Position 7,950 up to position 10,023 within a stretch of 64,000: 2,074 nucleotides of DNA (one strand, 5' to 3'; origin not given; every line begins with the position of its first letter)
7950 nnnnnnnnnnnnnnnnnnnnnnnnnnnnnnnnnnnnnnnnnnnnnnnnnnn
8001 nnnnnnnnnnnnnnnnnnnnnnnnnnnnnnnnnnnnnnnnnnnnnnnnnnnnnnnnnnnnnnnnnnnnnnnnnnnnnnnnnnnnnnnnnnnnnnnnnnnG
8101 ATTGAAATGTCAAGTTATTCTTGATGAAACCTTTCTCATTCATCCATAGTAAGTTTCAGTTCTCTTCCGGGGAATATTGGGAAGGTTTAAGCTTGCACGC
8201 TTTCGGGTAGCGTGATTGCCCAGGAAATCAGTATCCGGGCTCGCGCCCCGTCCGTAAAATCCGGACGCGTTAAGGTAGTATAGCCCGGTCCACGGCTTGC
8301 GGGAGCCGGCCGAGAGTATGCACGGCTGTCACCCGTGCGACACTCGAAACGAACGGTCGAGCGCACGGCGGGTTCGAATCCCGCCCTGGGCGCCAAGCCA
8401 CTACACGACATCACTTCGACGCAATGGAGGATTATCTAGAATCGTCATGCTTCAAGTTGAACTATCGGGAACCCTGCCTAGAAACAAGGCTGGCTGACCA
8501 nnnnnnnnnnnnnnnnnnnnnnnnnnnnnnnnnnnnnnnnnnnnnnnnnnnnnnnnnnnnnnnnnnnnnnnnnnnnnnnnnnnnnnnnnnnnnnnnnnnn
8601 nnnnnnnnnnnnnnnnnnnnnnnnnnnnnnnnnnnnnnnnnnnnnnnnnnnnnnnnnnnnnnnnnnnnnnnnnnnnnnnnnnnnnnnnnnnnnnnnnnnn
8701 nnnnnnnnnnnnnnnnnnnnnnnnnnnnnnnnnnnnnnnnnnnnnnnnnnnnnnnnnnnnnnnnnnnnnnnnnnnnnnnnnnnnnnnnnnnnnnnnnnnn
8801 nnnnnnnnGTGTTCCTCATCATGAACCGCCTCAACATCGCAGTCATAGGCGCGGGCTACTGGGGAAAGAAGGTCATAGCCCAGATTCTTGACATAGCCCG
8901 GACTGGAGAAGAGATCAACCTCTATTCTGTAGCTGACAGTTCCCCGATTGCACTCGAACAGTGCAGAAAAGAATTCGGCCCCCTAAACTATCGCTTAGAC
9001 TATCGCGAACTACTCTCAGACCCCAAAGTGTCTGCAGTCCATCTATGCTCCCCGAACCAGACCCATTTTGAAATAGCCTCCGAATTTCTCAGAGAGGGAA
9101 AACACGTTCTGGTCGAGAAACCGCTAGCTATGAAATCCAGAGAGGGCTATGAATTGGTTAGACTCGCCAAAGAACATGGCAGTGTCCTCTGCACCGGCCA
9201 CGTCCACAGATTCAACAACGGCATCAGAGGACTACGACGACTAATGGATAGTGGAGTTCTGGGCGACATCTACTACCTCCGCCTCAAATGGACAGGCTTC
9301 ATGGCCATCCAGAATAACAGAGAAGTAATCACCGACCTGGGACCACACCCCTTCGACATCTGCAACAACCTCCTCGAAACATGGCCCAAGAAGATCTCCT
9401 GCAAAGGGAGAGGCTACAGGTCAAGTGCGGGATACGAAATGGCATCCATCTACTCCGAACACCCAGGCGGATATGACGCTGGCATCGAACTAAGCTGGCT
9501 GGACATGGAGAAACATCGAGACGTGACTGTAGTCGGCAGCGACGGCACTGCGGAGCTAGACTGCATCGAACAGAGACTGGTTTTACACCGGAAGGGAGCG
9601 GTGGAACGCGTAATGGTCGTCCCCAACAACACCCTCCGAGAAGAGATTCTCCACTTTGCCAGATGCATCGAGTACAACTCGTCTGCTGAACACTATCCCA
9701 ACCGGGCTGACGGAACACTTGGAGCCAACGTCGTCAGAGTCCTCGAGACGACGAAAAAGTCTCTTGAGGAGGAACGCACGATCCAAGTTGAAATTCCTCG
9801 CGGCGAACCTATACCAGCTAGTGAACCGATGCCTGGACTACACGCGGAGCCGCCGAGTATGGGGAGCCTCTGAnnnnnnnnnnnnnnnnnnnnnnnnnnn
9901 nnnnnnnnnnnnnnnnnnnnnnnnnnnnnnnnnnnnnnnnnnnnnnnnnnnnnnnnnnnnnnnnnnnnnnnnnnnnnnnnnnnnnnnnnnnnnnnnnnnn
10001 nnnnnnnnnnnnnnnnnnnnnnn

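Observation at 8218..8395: tRNA-Asp with three introns, one of which splits off the 5' acceptor strand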

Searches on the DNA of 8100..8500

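Call 4: search_rna_families(source=window, start=8100, end=8500, threshold=evalue, max_evalue=10, show_alignments=3)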
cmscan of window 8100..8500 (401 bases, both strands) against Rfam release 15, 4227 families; matches with E-value up to 10: 5.
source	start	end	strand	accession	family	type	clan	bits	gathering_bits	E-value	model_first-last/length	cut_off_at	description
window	8368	8384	-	RF04351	Plastid-psbl-rps4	Cis-reg;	-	16.8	68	0.7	9-25/53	no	Plastid-psbl-rps4 3UTR RNA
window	8319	8392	+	RF01852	tRNA-Sec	Gene; tRNA;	CL00001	16.1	47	1.7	1-91/91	no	Selenocysteine transfer RNA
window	8333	8411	+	RF02467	Ms_IGR-2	Gene; sRNA;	-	11.9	45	5.5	1-82/82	no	Mycobacterium sRNA Ms_IGR-2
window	8333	8398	+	RF02223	sX4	Gene; sRNA;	-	11.5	70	4.8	1-167/167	no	Proteobacterial sRNA sX4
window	8463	8490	-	RF02288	TtnuCD11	Gene; snRNA; snoRNA; CD-box;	-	10.6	70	7.9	48-74/74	no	Tetrahymena snoRNA TtnuCD11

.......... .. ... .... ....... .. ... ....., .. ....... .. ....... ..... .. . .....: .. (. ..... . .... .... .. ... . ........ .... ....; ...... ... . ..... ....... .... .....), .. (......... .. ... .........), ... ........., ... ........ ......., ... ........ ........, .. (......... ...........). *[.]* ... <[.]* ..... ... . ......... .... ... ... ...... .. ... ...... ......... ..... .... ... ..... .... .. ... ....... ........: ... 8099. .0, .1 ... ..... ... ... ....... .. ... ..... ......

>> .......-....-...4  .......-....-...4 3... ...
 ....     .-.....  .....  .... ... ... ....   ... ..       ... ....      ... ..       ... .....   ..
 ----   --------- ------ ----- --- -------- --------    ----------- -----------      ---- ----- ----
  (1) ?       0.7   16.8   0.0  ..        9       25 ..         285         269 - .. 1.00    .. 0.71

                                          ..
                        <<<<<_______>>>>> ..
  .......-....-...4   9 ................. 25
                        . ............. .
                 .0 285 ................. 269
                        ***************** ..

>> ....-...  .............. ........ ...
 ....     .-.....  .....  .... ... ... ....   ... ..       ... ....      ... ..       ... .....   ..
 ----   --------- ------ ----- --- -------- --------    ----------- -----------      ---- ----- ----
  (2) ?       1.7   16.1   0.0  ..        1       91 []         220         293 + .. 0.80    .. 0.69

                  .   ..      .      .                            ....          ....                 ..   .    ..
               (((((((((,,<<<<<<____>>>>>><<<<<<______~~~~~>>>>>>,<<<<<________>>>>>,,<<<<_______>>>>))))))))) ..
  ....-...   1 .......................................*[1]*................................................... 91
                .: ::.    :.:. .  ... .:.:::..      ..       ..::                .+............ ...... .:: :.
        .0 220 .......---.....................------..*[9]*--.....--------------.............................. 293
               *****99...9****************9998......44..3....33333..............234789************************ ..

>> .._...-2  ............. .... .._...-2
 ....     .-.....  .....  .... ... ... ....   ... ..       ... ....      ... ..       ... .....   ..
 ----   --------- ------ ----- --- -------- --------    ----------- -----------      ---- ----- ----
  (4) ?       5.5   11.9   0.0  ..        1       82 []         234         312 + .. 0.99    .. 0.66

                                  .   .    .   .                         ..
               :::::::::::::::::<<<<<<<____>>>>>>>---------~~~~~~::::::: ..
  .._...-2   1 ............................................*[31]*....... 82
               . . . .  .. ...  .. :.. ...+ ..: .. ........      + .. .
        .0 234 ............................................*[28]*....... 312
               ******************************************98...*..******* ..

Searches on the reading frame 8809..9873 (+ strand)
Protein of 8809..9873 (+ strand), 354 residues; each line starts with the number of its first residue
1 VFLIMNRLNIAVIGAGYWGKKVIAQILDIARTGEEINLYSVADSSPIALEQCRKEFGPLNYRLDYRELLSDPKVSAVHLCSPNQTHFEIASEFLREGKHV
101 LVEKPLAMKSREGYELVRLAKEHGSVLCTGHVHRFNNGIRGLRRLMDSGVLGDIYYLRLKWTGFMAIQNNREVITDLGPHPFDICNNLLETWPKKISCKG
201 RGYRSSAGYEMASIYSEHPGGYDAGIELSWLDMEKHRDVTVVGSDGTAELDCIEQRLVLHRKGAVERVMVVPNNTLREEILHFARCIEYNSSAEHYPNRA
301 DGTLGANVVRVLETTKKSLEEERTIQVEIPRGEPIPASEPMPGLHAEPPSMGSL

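Call 16: search_protein_families(library=pfam, proteins=[window:8809-9873:+])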
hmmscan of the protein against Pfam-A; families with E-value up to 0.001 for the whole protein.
window:8809-9873:+ (354 aa): 3 families
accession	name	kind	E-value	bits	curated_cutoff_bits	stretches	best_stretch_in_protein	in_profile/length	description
PF01408.29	GFO_IDH_MocA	-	5.5e-25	88.8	24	1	8-131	1-120/120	Oxidoreductase family, NAD-binding Rossmann fold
PF22725.1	GFO_IDH_MocA_C3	-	1.4e-10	41.7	27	1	140-249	2-124/124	GFO/IDH/MocA C-terminal domain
PF03447.22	NAD_binding_3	-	9.3e-06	26.8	24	1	14-125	1-111/116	Homoserine dehydrogenase, NAD binding domain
